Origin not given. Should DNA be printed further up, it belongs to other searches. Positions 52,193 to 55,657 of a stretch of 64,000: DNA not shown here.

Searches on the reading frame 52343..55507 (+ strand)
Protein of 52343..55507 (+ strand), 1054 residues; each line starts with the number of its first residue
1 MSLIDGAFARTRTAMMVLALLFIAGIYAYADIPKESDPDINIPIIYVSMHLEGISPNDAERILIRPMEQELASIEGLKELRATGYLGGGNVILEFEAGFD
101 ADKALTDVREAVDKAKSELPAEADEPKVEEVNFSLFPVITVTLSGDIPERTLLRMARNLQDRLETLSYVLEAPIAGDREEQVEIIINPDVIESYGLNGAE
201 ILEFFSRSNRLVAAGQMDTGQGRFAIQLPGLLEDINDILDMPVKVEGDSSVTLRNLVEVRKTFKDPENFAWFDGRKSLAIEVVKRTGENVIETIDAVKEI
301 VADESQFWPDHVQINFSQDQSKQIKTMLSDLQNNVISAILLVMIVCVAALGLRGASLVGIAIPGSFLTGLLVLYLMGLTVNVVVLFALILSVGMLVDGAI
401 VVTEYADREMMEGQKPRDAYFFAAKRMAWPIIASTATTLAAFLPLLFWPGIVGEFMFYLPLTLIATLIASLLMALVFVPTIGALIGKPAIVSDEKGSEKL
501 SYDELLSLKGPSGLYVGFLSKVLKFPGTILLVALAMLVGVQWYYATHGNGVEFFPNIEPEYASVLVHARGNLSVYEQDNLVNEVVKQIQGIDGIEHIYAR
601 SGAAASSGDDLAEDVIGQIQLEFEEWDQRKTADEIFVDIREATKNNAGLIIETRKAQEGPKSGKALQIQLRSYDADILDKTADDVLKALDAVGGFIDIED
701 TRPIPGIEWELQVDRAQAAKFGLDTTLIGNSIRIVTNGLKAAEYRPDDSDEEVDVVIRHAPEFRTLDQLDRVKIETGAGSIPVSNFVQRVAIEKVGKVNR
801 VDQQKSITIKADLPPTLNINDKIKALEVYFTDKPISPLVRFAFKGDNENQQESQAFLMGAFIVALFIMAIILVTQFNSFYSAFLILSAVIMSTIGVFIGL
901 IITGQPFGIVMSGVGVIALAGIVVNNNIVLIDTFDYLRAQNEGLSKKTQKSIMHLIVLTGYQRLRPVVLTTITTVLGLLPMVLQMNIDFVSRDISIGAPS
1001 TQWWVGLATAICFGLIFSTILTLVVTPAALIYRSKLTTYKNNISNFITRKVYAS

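Call 87: search_protein_families(library=pfam, proteins=[window:52343-55507:+], max_evalue=0.00001)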
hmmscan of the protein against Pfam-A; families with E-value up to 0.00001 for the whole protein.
window:52343-55507:+ (1054 aa): 1 family
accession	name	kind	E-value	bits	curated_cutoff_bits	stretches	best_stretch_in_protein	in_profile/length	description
PF00873.25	ACR_tran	-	1.5e-151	506.7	28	1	11-1028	9-1015/1021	AcrB/AcrD/AcrF family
